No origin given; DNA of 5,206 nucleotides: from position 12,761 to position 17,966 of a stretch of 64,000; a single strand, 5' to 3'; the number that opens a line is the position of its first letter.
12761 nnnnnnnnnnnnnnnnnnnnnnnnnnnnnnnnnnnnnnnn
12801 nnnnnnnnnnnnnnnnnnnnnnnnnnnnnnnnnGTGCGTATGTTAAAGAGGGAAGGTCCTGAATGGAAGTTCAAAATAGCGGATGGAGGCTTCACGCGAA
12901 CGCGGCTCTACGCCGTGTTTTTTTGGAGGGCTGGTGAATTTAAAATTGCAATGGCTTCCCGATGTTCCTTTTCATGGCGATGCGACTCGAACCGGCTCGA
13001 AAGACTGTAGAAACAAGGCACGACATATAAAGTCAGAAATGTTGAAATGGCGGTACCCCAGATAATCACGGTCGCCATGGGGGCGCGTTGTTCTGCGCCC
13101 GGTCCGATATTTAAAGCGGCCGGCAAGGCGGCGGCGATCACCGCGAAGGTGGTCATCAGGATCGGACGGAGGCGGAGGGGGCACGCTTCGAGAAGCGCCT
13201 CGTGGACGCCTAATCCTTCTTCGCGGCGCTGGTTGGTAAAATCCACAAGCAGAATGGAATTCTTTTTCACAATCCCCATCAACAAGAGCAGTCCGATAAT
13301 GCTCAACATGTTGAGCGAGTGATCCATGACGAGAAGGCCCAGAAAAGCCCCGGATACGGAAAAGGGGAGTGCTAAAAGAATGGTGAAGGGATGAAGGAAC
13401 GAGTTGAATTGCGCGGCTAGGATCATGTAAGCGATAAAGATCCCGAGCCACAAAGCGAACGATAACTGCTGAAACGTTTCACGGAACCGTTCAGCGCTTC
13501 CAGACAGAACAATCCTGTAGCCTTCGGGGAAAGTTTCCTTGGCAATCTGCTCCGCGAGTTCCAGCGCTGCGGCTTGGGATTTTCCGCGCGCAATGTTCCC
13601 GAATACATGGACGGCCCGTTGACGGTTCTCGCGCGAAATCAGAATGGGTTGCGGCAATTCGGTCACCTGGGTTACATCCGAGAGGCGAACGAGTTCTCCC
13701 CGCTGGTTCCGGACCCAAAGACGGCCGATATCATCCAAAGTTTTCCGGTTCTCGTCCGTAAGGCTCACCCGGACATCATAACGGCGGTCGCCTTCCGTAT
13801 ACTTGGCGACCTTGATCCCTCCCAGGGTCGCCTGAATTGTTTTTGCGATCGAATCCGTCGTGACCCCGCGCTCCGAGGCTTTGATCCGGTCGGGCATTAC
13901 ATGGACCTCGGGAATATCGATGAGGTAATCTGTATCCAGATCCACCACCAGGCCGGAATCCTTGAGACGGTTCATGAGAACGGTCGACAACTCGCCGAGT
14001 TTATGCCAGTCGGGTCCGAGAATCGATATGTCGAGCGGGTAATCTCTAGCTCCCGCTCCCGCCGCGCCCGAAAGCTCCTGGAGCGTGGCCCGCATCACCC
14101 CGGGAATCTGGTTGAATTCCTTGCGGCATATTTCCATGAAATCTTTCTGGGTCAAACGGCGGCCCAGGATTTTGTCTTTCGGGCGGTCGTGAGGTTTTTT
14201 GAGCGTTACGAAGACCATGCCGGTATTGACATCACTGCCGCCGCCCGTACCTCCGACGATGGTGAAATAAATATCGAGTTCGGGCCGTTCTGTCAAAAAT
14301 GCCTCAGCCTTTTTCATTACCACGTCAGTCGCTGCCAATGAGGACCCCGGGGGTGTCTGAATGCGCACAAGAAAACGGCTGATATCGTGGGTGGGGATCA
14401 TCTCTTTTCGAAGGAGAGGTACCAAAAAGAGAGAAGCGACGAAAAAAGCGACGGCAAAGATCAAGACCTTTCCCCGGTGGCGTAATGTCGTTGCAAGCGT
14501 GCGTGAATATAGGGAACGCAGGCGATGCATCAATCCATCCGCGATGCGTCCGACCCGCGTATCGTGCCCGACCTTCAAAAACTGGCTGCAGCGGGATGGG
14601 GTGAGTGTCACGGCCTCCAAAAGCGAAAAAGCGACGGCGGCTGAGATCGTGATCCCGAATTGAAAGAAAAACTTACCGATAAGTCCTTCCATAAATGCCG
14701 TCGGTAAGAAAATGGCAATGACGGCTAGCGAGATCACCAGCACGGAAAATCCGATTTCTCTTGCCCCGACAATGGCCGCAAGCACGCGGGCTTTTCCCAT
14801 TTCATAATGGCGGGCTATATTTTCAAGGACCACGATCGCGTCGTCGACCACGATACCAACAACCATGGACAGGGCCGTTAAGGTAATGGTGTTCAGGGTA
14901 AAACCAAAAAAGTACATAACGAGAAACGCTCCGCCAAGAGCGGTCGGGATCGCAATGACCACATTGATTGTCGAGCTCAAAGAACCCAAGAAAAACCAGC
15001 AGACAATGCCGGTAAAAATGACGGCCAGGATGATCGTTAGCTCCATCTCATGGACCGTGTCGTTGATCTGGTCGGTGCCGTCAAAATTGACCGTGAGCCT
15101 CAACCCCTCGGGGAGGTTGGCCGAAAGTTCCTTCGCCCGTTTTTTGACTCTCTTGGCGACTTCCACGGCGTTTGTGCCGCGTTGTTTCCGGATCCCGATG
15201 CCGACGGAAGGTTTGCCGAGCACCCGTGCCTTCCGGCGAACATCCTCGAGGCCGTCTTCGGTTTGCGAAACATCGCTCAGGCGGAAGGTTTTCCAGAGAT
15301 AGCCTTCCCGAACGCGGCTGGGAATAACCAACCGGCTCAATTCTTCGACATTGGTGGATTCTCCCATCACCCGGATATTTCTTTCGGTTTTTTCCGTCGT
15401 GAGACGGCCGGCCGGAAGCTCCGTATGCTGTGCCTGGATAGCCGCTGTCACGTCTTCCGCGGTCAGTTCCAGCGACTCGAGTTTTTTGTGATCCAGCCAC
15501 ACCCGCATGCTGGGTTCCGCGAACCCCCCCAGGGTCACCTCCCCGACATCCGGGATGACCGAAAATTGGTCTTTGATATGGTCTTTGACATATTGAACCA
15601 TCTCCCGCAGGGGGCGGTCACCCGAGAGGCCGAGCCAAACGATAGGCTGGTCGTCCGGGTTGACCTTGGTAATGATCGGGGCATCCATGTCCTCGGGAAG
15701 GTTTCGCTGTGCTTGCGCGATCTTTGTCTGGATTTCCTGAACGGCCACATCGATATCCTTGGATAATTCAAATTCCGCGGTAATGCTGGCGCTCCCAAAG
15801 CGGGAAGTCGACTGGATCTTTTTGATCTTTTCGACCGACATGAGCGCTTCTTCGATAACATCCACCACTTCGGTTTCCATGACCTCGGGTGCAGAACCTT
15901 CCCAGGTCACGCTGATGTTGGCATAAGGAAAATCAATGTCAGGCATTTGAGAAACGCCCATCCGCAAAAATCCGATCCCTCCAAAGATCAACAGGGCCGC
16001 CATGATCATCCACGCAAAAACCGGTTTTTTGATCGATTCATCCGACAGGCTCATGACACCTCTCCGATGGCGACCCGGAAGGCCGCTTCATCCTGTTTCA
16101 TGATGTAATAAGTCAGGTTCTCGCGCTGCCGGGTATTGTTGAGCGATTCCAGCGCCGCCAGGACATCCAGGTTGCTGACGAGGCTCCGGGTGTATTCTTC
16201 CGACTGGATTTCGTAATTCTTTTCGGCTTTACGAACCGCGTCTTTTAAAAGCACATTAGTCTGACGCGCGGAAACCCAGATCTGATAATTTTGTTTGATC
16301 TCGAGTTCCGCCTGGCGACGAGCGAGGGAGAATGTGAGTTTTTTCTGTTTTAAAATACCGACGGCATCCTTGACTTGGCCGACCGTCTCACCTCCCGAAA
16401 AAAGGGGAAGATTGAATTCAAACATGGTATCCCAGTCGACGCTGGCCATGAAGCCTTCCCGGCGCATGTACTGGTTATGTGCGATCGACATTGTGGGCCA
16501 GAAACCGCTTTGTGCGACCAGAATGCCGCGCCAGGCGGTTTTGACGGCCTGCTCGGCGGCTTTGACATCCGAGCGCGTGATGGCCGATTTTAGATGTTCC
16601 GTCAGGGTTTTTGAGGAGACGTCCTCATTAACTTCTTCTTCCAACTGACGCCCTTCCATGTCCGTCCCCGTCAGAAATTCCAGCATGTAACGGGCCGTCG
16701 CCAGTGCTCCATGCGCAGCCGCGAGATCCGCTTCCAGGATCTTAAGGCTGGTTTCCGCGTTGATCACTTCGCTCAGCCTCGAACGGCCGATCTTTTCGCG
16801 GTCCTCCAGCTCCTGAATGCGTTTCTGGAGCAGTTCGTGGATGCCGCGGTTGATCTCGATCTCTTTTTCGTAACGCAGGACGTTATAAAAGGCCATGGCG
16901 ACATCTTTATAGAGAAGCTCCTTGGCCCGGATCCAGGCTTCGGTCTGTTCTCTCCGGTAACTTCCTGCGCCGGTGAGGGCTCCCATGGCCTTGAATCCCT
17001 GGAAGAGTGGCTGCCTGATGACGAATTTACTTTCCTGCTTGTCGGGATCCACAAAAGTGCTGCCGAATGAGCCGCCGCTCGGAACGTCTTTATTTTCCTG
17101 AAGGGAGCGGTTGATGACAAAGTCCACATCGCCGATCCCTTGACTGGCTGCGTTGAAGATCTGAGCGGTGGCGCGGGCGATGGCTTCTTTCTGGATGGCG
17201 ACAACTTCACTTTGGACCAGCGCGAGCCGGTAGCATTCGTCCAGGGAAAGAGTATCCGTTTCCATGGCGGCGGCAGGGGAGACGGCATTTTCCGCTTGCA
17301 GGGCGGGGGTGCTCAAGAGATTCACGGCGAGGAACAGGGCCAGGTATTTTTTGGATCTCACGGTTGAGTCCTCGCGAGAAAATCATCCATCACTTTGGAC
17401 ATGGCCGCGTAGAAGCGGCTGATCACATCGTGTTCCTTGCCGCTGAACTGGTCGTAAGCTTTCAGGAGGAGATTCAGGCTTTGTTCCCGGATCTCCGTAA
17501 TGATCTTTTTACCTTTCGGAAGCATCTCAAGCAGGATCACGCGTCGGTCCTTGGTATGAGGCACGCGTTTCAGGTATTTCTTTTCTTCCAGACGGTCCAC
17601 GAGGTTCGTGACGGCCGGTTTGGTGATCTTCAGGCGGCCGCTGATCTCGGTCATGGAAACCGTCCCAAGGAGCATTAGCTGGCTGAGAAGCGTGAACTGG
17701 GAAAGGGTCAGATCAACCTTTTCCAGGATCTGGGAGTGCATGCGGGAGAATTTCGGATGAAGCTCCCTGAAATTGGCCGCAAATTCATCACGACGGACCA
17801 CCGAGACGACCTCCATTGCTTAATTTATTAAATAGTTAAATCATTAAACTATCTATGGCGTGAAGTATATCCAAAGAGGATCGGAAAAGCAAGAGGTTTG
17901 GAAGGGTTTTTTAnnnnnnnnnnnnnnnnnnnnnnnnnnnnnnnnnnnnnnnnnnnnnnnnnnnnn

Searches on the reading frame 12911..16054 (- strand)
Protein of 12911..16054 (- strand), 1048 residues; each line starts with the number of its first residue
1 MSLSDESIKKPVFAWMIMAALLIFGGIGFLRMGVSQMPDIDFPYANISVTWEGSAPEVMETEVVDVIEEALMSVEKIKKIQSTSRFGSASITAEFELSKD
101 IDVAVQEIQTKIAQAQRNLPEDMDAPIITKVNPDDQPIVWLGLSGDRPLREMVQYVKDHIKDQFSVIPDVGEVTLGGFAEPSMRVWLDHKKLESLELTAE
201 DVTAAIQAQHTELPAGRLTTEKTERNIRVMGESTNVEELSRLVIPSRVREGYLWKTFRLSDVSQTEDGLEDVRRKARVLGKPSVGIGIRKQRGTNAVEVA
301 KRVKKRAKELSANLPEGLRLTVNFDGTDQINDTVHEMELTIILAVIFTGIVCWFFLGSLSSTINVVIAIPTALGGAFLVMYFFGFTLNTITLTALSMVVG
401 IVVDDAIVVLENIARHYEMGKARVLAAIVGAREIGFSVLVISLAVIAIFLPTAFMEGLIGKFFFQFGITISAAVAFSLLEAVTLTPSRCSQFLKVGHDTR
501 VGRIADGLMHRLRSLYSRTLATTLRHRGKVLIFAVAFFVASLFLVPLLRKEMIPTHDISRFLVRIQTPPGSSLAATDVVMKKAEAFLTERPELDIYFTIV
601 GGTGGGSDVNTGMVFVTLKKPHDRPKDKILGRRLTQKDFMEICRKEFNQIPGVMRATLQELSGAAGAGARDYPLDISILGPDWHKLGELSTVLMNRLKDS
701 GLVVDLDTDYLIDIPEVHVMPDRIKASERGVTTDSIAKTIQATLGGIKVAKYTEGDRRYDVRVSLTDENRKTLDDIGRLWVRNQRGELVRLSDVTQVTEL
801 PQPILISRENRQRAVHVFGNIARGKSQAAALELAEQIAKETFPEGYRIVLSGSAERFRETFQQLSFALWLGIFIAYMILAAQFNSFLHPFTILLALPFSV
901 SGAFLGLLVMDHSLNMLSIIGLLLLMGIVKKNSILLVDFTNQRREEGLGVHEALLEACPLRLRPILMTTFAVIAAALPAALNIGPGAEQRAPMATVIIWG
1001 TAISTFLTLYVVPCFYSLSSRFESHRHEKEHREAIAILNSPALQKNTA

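Call 61: search_protein_families(library=pfam, proteins=[window:12911-16054:-], max_evalue=0.0001)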
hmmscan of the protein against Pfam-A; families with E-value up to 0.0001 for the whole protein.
window:12911-16054:- (1048 aa): 2 families
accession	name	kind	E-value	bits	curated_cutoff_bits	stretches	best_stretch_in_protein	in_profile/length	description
PF00873.25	ACR_tran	-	1.6e-267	890.6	28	1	5-1018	3-1019/1021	AcrB/AcrD/AcrF family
PF03176.21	MMPL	-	1.4e-07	31.2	20.5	1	784-1029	60-312/333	MMPL family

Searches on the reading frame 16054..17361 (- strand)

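Call 61: search_protein_families(library=pfam, proteins=[window:16054-17361:-], max_evalue=0.0001)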
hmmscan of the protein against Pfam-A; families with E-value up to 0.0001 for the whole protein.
window:16054-17361:- (436 aa): 1 family
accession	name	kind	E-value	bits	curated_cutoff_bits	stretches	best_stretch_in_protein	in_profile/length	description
PF02321.23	OEP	-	5.8e-41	140.8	22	2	259-433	7-187/187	Outer membrane efflux protein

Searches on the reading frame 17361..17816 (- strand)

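Call 61: search_protein_families(library=pfam, proteins=[window:17361-17816:-], max_evalue=0.0001)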
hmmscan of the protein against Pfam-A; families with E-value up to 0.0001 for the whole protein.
window:17361-17816:- (152 aa): 3 families
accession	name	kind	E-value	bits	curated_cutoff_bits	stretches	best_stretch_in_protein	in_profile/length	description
PF12802.13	MarR_2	-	7.7e-14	52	27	1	35-92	2-60/61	MarR family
PF01047.28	MarR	-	1.5e-13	50.9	24.6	1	36-93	1-58/59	MarR family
PF22381.2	Staph_reg_Sar_Rot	-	2.5e-08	34.3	27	1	26-109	2-85/85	Transcriptional regulator SarA/Rot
